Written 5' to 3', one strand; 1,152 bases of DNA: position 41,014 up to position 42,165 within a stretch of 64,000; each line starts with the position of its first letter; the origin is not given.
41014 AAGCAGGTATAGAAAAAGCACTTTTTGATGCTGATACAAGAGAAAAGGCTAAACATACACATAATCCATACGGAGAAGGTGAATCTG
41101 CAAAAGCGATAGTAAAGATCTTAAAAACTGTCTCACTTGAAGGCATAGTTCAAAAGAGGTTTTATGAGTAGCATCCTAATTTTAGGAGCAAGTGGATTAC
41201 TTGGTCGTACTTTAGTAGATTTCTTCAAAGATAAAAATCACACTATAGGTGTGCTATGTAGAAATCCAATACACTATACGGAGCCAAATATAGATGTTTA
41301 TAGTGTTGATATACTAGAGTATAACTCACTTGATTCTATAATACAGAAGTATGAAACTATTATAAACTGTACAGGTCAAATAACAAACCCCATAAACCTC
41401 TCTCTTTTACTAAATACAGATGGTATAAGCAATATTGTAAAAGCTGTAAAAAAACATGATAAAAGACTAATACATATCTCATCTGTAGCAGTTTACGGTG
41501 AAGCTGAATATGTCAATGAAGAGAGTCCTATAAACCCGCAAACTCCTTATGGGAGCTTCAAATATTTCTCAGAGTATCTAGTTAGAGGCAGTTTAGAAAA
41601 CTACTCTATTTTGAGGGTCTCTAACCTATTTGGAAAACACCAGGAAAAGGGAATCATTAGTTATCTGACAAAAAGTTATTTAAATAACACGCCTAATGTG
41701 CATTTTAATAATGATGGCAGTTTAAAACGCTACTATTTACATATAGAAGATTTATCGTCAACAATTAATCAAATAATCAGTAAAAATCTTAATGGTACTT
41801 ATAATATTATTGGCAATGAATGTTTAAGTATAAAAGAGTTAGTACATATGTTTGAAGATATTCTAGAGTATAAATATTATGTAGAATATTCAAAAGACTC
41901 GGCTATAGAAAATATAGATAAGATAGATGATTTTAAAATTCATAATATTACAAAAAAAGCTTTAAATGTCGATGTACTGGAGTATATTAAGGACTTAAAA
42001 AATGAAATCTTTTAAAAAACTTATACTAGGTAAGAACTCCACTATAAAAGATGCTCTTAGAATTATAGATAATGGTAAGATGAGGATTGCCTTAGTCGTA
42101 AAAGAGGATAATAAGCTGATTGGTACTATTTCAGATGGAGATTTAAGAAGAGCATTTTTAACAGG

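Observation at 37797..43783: Nonulosonate cassette with a reductase where the aminotransferase should be: possible 9-deoxy-sialic (fusaminic-type) acid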

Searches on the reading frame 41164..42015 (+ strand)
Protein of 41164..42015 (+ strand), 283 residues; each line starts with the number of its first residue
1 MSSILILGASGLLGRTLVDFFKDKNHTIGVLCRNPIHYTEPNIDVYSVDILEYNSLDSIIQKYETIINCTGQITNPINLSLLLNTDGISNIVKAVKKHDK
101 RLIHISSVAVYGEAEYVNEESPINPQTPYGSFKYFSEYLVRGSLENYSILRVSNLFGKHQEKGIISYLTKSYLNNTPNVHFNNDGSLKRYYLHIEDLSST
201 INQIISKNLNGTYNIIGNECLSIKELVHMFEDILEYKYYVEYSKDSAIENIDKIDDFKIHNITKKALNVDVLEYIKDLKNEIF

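Call 3: search_protein_families(library=pfam, proteins=[window:41164-42015:+])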
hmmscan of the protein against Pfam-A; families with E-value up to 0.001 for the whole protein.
window:41164-42015:+ (283 aa): 7 families
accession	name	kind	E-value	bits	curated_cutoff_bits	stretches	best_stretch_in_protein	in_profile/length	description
PF01370.27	Epimerase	-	4.7e-28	98.6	20.9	1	4-215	1-239/240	NAD dependent epimerase/dehydratase family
PF16363.11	GDP_Man_Dehyd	-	5.3e-18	66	27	1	6-251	2-283/332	GDP-mannose 4,6 dehydratase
PF04321.23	RmlD_sub_bind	-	1.1e-16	61.2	27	1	3-218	2-215/287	RmlD substrate binding domain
PF13460.12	NAD_binding_10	-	3.1e-11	43.9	27.2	1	8-162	1-153/184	NAD(P)H-binding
PF05368.20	NmrA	-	2.4e-08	34.4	27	1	2-254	3-252/298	NmrA-like family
PF07993.18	NAD_binding_4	-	7e-05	22.5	20.1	0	54-164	80-215/258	Male sterility protein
PF03435.24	Sacchrp_dh_NADP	-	0.00088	20.1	25.1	0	4-75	1-81/129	Saccharopine dehydrogenase NADP binding domain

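Call 4: search_protein_families(library=ncbifam, proteins=[window:41164-42015:+])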
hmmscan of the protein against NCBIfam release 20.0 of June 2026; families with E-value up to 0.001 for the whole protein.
window:41164-42015:+ (283 aa): 15 families
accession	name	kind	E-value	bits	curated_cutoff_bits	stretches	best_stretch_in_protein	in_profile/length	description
TIGR01181.1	dTDP_gluc_dehyt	equivalog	5.6e-17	61.8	365.1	1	40-247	49-275/321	dTDP-glucose 4,6-dehydratase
TIGR01214.1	rmlD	equivalog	9e-16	57.8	224.05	1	4-229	2-221/285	dTDP-4-dehydrorhamnose reductase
TIGR01179.1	galE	equivalog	1.7e-13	50.1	262.3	1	4-241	2-282/332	UDP-glucose 4-epimerase GalE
TIGR04180.1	EDH_00030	hypoth_equivalog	5.2e-12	45.4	475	1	39-242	47-264/297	NAD-dependent 4,6-dehydratase LegB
TIGR01777.1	yfcH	hypoth_equivalog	2.9e-11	43.5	207.35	1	4-115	1-120/292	TIGR01777 family oxidoreductase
TIGR01746.1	Thioester-redct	subfamily_domain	6.4e-11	42.1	213.35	1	84-236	112-282/371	thioester reductase domain-containing protein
TIGR02197.1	heptose_epim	equivalog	5e-10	39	274.6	1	4-243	1-269/316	ADP-glyceromanno-heptose 6-epimerase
NF043036.1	ErythonDh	equivalog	1.1e-09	37.9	325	1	4-141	3-161/321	D-erythronate dehydrogenase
NF058621.1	DiazavRedAvaA7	equivalog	8.1e-08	32.2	400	1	4-221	3-235/304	3-diazoavenalumate denitrifying reductase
NF007582.0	PRK10217.1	equivalog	1.5e-07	30.9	698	1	87-234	114-270/355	dTDP-glucose 4,6-dehydratase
NF050030.1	thlkprotThyD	equivalog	5.7e-07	29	400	1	4-115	3-131/305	thylakoid membrane protein ThyD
TIGR01472.1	gmd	equivalog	2e-05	24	415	1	91-235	111-269/342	GDP-mannose 4,6-dehydratase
NF005539.0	PRK07201.1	equivalog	3e-05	22.9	549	1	82-157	99-179/657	SDR family oxidoreductase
TIGR03466.1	HpnA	hypoth_equivalog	3.4e-05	22.9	367.65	1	4-133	3-142/327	hopanoid-associated sugar epimerase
NF042423.1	oxyalk_red_Shew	equivalog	0.00031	19.9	580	1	2-138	9-145/331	2-alkyl-3-oxoalkanoate reductase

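Call 19: search_solved_structures(query=window:41164-42015:+, max_evalue=0.00001)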
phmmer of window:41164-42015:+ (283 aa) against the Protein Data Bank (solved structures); distinct sequences matched with E-value up to 0.00001: 29.
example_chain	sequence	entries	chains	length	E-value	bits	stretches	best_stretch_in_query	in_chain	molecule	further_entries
8rdg_A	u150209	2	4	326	8.5e-12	48.4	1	80-231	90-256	SDR family NAD(P)-dependent oxidoreductase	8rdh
8rdi_A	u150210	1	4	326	2.5e-11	46.9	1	80-231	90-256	SDR family NAD(P)-dependent oxidoreductase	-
2ydx_A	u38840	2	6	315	1e-09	41.6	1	4-228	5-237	METHIONINE ADENOSYLTRANSFERASE 2 SUBUNIT BETA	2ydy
4ndn_E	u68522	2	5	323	1.1e-09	41.4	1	4-228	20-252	Methionine adenosyltransferase 2 subunit beta | Isoform 2 of Methionine adenosyltransferase 2 subunit beta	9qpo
4ktt_E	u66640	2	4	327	1.2e-09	41.4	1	4-228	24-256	Methionine adenosyltransferase 2 subunit beta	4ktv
30gd_E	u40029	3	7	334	1.3e-09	41.3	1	4-228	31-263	Isoform 1 of Methionine adenosyltransferase 2 subunit beta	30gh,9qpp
4zrm_A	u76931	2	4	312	1e-08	38.3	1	4-237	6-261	UDP-glucose 4-epimerase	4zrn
7k3p_A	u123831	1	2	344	1.5e-08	37.7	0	51-146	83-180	UDP-glucose 4-epimerase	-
6dnt_A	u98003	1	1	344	1.8e-08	37.5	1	3-245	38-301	NAD-dependent epimerase/dehydratase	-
6bi4_A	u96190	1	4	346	2e-08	37.4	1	69-244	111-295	dTDP-glucose 4,6-dehydratase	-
6zl6_A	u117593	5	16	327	2.6e-08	37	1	93-233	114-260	Epimerase domain-containing protein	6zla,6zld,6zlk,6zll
8g22_A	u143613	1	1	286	3.4e-08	36.6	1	43-166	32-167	dTDP-4-dehydrorhamnose reductase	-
6zlj_A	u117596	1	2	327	9e-08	35.2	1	93-233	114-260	Epimerase domain-containing protein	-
6bwl_A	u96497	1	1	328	1.7e-07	34.3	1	67-212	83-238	Pal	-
8du1_A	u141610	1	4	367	2.4e-07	33.8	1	102-223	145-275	dTDP-glucose 4,6-dehydratase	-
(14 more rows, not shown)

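Call 22: find_homologous_proteins(query=window:41164-42015:+)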
Query window:41164-42015:+ (283 aa): 173 proteins with E <= 0.001 among 1213 candidates; the best 120 are listed.
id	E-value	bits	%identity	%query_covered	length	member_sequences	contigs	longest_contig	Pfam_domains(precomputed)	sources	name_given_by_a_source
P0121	4.2e-180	615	100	100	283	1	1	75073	PF04321.24,PF16363.12,PF05368.20,PF13460.13,PF01370.28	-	-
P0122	3.4e-151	520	85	99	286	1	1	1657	PF04321.24,PF16363.12,PF05368.20,PF01073.26,PF13460.13,PF01370.28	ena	-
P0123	1.4e-148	512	85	99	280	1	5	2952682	PF04321.24,PF16363.12,PF05368.20,PF01073.26,PF13460.13,PF01370.28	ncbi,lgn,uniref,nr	ncbi:NAD-dependent epimerase/dehydratase [Sulfurimonas gotlandica GD1]|uniref:dTDP-4-dehydrorhamnose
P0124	1.3e-104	368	63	99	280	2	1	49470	PF04321.24,PF16363.12,PF01073.26,PF07993.19,PF13460.13,PF03435.25,PF01370.28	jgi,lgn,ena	-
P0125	3.6e-103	363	60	99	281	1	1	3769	PF04321.24,PF16363.12,PF05368.20,PF01073.26,PF07993.19,PF13460.13,PF01370.28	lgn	-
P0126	8.5e-100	352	61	98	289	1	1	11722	PF04321.24,PF16363.12,PF01073.26,PF07993.19,PF13460.13,PF03435.25,PF01370.28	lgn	-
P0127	6.6e-99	349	58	99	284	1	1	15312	PF04321.24,PF16363.12,PF05368.20,PF07993.19,PF13460.13,PF01370.28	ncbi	-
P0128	2.1e-98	347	59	98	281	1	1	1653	PF04321.24,PF16363.12,PF05368.20,PF13460.13,PF01370.28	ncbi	-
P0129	5.9e-98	346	58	99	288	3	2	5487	PF04321.24,PF16363.12,PF05368.20,PF07993.19,PF13460.13,PF01370.28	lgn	-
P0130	1.4e-97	345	59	98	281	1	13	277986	PF04321.24,PF16363.12,PF05368.20,PF13460.13,PF01370.28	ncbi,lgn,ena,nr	ncbi:MAG: NAD-dependent epimerase/dehydratase family protein [Campylobacteraceae bacterium]|nr:NAD-d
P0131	3.0e-97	343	57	99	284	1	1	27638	PF04321.24,PF16363.12,PF05368.20,PF07993.19,PF13460.13,PF01370.28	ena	-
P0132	1.0e-96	342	59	98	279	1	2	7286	PF04321.24,PF16363.12,PF05368.20,PF07993.19,PF13460.13,PF03435.25,PF01370.28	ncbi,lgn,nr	ncbi:MAG: NAD(P)-dependent oxidoreductase [Campylobacterota bacterium]|nr:NAD(P)-dependent oxidoredu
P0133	1.4e-96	341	57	99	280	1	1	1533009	PF04321.24,PF16363.12,PF07993.19,PF13460.13,PF01370.28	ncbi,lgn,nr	ncbi:MAG: NAD(P)-dependent oxidoreductase [Candidatus Endonucleobacter sp. (ex Gigantidas childressi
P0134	1.7e-95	338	56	97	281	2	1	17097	PF04321.24,PF16363.12,PF05368.20,PF07993.19,PF13460.13,PF01370.28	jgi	-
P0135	9.2e-94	332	58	98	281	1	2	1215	PF04321.24,PF16363.12,PF07993.19,PF13460.13,PF01370.28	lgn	-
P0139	1.4e-91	325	57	99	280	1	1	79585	PF04321.24,PF16363.12,PF05368.20,PF07993.19,PF13460.13,PF03435.25,PF01370.28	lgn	-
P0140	7.4e-90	319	57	99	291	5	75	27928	PF04321.24,PF16363.12,PF01073.26,PF07993.19,PF13460.13,PF01370.28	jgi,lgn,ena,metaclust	jgi:nucleoside-diphosphate-sugar epimerase|metaclust:\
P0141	2.6e-86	308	52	99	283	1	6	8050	PF04321.24,PF16363.12,PF01073.26,PF07993.19,PF13460.13,PF03435.25,PF01370.28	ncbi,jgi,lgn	jgi:nucleoside-diphosphate-sugar epimerase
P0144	1.2e-84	302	53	99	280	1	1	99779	PF04321.24,PF16363.12,PF01073.26,PF07993.19,PF13460.13,PF01370.28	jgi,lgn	jgi:nucleoside-diphosphate-sugar epimerase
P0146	1.7e-81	292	50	99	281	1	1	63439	PF04321.24,PF16363.12,PF01073.26,PF07993.19,PF13460.13,PF01370.28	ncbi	-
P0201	1.8e-79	285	48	99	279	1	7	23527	PF04321.24,PF16363.12,PF05368.20,PF01073.26,PF07993.19,PF13460.13,PF03435.25,PF01370.28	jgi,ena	jgi:nucleoside-diphosphate-sugar epimerase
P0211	6.2e-79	283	53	90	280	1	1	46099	PF04321.24,PF16363.12,PF01073.26,PF07993.19,PF13460.13,PF01370.28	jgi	jgi:nucleoside-diphosphate-sugar epimerase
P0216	8.2e-79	283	51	99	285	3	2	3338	PF04321.24,PF16363.12,PF01073.26,PF13460.13,PF01370.28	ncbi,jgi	jgi:nucleoside-diphosphate-sugar epimerase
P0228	7.9e-78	280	49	98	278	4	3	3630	PF04321.24,PF16363.12,PF05368.20,PF01073.26,PF07993.19,PF13460.13,PF03435.25,PF01370.28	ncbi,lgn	-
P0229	1.8e-77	279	49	99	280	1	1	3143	PF04321.24,PF16363.12,PF05368.20,PF01073.26,PF07993.19,PF13460.13,PF03435.25,PF01370.28,PF01488.27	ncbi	-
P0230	2.1e-77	278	49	99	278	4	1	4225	PF04321.24,PF16363.12,PF05368.20,PF01073.26,PF13460.13,PF03435.25,PF01370.28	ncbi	-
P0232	2.2e-77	278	51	99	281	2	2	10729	PF04321.24,PF16363.12,PF05368.20,PF01073.26,PF07993.19,PF13460.13,PF01370.28,PF01488.27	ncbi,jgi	jgi:nucleoside-diphosphate-sugar epimerase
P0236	3.8e-77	278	48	99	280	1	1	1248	PF04321.24,PF16363.12,PF05368.20,PF01073.26,PF07993.19,PF13460.13,PF03435.25,PF01370.28,PF01488.27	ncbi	-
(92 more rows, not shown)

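Call 23: find_encoding_contigs(protein=P0133, flank=9000, max_places=1)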
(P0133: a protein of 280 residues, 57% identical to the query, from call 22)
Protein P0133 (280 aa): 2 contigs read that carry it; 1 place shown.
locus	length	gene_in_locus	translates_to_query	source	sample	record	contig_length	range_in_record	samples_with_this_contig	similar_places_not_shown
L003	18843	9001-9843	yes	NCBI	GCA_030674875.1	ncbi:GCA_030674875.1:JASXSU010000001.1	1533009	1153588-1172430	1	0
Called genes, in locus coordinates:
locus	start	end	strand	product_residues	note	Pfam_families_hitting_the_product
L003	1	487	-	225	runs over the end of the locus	PF03006:HlyIII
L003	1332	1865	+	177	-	PF01292:Ni_hydr_CYTB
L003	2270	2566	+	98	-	PF01541:GIY-YIG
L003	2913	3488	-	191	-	PF03724:META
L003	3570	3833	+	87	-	-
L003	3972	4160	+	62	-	-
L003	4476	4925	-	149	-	-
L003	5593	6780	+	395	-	PF01370:Epimerase (faint), PF02719:Polysacc_synt_2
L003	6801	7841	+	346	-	PF03102:NeuB, PF08666:SAF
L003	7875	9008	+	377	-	PF02350:Epimerase_2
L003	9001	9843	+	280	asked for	PF01370:Epimerase, PF04321:RmlD_sub_bind, PF07993:NAD_binding_4 (faint), PF13460:NAD_binding_10, PF16363:GDP_Man_Dehyd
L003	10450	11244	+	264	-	PF00977:His_biosynth, PF01207:Dus (faint)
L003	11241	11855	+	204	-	PF00117:GATase, PF07685:GATase_3 (weak), PF01174:SNO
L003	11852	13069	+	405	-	-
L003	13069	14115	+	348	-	PF00571:CBS (weak), PF00483:NTP_transferase, PF12804:NTP_transf_3 (weak)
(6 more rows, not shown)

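Call 24: find_encoding_contigs(protein=P0144, flank=9000, max_places=1)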
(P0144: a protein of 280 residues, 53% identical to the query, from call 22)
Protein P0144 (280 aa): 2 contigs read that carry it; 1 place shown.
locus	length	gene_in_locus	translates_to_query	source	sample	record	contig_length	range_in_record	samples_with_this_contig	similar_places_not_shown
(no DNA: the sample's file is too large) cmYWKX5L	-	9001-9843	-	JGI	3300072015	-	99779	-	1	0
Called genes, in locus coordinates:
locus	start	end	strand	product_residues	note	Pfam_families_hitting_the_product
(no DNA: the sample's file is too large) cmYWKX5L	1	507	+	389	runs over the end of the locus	PF00266:Aminotran_5, PF01041:DegT_DnrJ_EryC1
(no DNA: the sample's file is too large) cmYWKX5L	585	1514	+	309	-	PF01073:3Beta_HSD, PF01370:Epimerase, PF02719:Polysacc_synt_2, PF04321:RmlD_sub_bind, PF16363:GDP_Man_Dehyd, PF07993:NAD_binding_4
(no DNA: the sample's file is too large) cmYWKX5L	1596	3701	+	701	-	PF13385:Laminin_G_3, PF02210:Laminin_G_2 (weak)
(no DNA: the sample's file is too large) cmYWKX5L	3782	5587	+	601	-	PF00664:ABC_membrane, PF00005:ABC_tran, PF02463:SMC_N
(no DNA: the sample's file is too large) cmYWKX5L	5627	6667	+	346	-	PF03102:NeuB, PF08666:SAF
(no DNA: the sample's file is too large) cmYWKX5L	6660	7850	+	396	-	PF02719:Polysacc_synt_2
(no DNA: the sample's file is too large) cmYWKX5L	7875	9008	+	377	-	PF02350:Epimerase_2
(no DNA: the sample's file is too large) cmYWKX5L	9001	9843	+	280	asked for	PF01073:3Beta_HSD, PF01370:Epimerase, PF04321:RmlD_sub_bind, PF13460:NAD_binding_10, PF16363:GDP_Man_Dehyd, PF07993:NAD_binding_4 (weak)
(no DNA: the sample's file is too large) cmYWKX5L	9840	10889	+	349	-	PF00571:CBS (weak), PF00483:NTP_transferase, PF12804:NTP_transf_3 (weak)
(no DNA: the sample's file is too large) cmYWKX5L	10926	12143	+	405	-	-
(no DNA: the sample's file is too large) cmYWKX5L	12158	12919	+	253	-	PF00977:His_biosynth, PF02581:TMP-TENI (faint), PF03060:NMO (faint), PF05690:ThiG (faint), PF01180:DHO_dh (faint), PF01207:Dus (faint)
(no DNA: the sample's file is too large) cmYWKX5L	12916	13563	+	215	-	PF00117:GATase, PF01174:SNO (faint), PF07685:GATase_3 (weak)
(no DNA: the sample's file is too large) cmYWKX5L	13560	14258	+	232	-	PF02348:CTP_transf_3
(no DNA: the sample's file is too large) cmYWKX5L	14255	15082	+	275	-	-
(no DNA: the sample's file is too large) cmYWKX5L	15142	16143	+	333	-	PF00106:adh_short (weak), PF01073:3Beta_HSD, PF01370:Epimerase, PF02719:Polysacc_synt_2, PF04321:RmlD_sub_bind (weak), PF07993:NAD_binding_4 (faint), PF13460:NAD_binding_10 (weak), PF16363:GDP_Man_Dehyd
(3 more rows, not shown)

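Call 25: find_encoding_contigs(protein=P0201, flank=9000, max_places=1)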
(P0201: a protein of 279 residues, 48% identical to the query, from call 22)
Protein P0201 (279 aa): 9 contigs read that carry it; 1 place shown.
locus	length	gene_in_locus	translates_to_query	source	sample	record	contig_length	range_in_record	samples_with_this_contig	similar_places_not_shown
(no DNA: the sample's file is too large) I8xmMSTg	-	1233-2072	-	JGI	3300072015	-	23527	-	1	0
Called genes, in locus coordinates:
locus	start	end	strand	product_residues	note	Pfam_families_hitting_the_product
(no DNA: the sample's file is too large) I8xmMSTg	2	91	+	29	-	?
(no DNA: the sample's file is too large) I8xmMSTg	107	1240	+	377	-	PF02350:Epimerase_2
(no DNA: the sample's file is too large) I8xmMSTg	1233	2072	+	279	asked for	PF01073:3Beta_HSD, PF01370:Epimerase, PF03435:Sacchrp_dh_NADP (weak), PF04321:RmlD_sub_bind, PF05368:NmrA, PF07993:NAD_binding_4 (faint), PF13460:NAD_binding_10, PF16363:GDP_Man_Dehyd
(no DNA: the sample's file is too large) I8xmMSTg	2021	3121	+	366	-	PF00571:CBS, PF00483:NTP_transferase, PF12804:NTP_transf_3 (weak)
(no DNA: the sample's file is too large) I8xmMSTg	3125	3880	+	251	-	PF00977:His_biosynth, PF03060:NMO (faint), PF05690:ThiG (faint), PF01180:DHO_dh (faint), PF01207:Dus (faint), PF02581:TMP-TENI (faint)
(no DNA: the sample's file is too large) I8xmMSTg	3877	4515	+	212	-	PF00117:GATase, PF07685:GATase_3, PF01174:SNO (faint)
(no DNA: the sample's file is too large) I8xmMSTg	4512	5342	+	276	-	PF00551:Formyl_trans_N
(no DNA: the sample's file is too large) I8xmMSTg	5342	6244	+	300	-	PF01522:Polysacc_deac_1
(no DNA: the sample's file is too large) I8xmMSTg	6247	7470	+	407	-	-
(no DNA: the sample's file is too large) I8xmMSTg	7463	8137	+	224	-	PF02348:CTP_transf_3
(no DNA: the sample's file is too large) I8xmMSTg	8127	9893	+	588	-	PF27859:LIC12162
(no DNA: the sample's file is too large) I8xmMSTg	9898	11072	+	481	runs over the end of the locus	PF01943:Polysacc_synt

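Call 34: find_encoding_contigs(protein=P0130, flank=10000, max_places=1)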
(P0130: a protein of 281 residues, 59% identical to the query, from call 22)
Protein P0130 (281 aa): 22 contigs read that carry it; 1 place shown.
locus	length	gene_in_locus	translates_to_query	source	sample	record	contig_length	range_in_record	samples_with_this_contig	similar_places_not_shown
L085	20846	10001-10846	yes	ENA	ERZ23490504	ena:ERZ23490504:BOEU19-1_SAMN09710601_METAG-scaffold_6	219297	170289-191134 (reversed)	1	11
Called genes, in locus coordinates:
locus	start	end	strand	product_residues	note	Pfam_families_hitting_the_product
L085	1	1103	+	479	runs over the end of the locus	PF00772:DnaB, PF03796:DnaB_C, PF13481:AAA_25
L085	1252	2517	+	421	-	PF00342:PGI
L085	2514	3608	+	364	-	PF01073:3Beta_HSD, PF01370:Epimerase, PF02719:Polysacc_synt_2, PF04321:RmlD_sub_bind, PF07993:NAD_binding_4 (faint), PF16363:GDP_Man_Dehyd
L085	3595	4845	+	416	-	PF03721:UDPG_MGDP_dh_N, PF00984:UDPG_MGDP_dh, PF03720:UDPG_MGDP_dh_C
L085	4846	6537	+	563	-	PF00664:ABC_membrane, PF00005:ABC_tran, PF13555:AAA_29 (faint), PF02463:SMC_N (weak)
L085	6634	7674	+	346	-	PF03102:NeuB, PF08666:SAF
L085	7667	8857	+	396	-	PF02719:Polysacc_synt_2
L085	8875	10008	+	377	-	PF02350:Epimerase_2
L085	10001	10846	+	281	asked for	PF01370:Epimerase, PF04321:RmlD_sub_bind, PF05368:NmrA (weak), PF13460:NAD_binding_10, PF16363:GDP_Man_Dehyd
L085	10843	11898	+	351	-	PF00571:CBS (weak), PF00483:NTP_transferase, PF12804:NTP_transf_3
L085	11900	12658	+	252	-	PF00977:His_biosynth, PF01207:Dus (faint), PF03060:NMO (faint), PF02581:TMP-TENI (faint), PF04309:G3P_antiterm (faint)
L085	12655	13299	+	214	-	PF00117:GATase, PF07685:GATase_3, PF01174:SNO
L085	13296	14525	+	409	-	-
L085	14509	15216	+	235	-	PF02348:CTP_transf_3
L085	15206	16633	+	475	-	-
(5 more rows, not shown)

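Call 35: find_encoding_contigs(protein=P0146, flank=10000, max_places=1)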
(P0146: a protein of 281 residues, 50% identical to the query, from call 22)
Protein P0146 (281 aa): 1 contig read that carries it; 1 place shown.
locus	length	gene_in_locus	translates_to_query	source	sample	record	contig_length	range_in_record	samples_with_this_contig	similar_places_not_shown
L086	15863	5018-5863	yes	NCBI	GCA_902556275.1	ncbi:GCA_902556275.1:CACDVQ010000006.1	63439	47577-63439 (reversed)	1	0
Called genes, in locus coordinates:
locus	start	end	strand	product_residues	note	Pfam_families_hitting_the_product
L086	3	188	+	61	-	?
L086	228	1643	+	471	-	PF00657:Lipase_GDSL (faint), PF13472:Lipase_GDSL_2 (faint)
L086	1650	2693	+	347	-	PF03102:NeuB, PF08666:SAF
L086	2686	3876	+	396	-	PF02719:Polysacc_synt_2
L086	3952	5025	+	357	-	PF02350:Epimerase_2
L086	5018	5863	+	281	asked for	PF01073:3Beta_HSD, PF01370:Epimerase, PF04321:RmlD_sub_bind, PF13460:NAD_binding_10, PF16363:GDP_Man_Dehyd, PF07993:NAD_binding_4 (weak)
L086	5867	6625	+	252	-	PF00977:His_biosynth, PF02581:TMP-TENI (faint), PF05690:ThiG (faint), PF03060:NMO (faint), PF01207:Dus (faint), PF01180:DHO_dh (faint)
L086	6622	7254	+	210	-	PF00117:GATase, PF01174:SNO, PF07685:GATase_3 (weak)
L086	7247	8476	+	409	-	-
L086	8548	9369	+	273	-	PF05721:PhyH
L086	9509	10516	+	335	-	PF01408:GFO_IDH_MocA, PF02894:GFO_IDH_MocA_C, PF22725:GFO_IDH_MocA_C3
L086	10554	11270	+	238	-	PF13489:Methyltransf_23, PF13649:Methyltransf_25 (weak), PF13847:Methyltransf_31 (weak), PF08241:Methyltransf_11 (weak), PF08242:Methyltransf_12 (weak)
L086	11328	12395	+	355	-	PF00571:CBS (faint), PF00483:NTP_transferase, PF12804:NTP_transf_3 (weak)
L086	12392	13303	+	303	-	PF01209:Ubie_methyltran (weak), PF13847:Methyltransf_31, PF08241:Methyltransf_11, PF08242:Methyltransf_12 (weak), PF13649:Methyltransf_25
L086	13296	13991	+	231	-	PF01128:IspD (weak), PF02348:CTP_transf_3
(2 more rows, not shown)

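Call 36: find_encoding_contigs(protein=P0124, flank=10000, max_places=1)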
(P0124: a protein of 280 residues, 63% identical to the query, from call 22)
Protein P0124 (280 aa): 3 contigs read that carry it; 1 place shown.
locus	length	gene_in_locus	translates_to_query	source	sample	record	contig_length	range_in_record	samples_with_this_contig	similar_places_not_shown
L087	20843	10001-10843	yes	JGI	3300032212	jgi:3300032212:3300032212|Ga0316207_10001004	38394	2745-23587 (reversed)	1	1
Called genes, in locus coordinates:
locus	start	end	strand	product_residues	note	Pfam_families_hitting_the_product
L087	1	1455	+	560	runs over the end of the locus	PF00072:Response_reg, PF07228:SpoIIE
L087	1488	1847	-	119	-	PF00453:Ribosomal_L20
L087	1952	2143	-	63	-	PF01632:Ribosomal_L35p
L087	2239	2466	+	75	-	-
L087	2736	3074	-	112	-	PF01627:Hpt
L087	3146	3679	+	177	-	PF01048:PNP_UDP_1 (faint)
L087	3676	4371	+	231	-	PF00106:adh_short, PF01370:Epimerase (weak), PF13561:adh_short_C2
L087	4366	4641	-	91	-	-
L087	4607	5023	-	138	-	PF02561:FliS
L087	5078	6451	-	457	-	PF02465:FliD_N, PF07195:FliD_C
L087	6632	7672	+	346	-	PF03102:NeuB, PF08666:SAF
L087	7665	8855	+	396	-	PF01370:Epimerase (faint), PF02719:Polysacc_synt_2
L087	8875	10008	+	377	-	PF02350:Epimerase_2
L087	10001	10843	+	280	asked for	PF01073:3Beta_HSD, PF01370:Epimerase, PF03435:Sacchrp_dh_NADP (faint), PF04321:RmlD_sub_bind, PF07993:NAD_binding_4 (faint), PF13460:NAD_binding_10, PF16363:GDP_Man_Dehyd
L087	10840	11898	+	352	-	PF00571:CBS (weak), PF00483:NTP_transferase, PF12804:NTP_transf_3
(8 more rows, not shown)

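Call 41: list_cluster_members(proteins=[P0228, P0229, P0230, P0236, P0216, P0232, P0146, P0127, P0128, P0141])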
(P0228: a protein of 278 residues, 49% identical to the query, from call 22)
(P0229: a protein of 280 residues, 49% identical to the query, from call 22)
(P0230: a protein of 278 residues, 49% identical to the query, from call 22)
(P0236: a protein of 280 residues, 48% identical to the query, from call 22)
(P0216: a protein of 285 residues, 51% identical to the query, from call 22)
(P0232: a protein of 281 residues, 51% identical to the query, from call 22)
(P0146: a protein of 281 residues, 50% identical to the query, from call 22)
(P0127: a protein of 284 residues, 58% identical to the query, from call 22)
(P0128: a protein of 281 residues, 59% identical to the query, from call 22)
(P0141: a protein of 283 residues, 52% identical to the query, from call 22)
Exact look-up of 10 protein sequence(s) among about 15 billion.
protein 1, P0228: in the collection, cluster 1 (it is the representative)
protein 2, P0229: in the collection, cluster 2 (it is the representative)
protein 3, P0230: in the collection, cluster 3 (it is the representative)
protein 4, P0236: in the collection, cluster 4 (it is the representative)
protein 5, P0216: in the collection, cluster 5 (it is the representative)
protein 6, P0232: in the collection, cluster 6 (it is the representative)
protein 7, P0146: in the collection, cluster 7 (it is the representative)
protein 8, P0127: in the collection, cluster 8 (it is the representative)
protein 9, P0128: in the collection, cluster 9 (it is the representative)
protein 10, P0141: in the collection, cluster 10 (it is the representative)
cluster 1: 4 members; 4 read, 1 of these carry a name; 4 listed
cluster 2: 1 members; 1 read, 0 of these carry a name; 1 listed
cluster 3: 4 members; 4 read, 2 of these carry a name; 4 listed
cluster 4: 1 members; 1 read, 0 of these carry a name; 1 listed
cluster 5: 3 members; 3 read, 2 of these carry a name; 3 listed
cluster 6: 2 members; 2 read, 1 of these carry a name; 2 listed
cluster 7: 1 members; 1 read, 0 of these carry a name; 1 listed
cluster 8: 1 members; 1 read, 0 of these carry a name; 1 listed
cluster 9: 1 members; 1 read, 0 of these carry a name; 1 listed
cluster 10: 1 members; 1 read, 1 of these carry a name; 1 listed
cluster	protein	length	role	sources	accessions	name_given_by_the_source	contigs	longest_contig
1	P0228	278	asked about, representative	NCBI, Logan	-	-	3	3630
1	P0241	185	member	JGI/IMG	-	nucleoside-diphosphate-sugar epimerase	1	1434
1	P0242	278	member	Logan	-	-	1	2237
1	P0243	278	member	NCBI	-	-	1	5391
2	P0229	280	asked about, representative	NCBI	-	-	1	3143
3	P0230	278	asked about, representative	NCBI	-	-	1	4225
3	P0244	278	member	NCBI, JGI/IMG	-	nucleoside-diphosphate-sugar epimerase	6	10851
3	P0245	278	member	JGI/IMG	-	nucleoside-diphosphate-sugar epimerase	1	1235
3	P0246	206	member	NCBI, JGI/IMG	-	-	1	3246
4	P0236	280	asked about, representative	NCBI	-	-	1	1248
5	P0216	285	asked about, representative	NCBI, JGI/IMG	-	nucleoside-diphosphate-sugar epimerase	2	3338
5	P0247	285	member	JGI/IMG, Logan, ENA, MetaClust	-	nucleoside-diphosphate-sugar epimerase | \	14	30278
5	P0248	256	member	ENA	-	-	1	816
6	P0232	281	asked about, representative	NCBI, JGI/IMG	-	nucleoside-diphosphate-sugar epimerase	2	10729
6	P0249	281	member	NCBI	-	-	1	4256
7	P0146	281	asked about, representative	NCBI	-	-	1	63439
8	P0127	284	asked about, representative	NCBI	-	-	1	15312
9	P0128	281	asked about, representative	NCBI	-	-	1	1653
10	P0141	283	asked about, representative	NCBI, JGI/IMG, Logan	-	nucleoside-diphosphate-sugar epimerase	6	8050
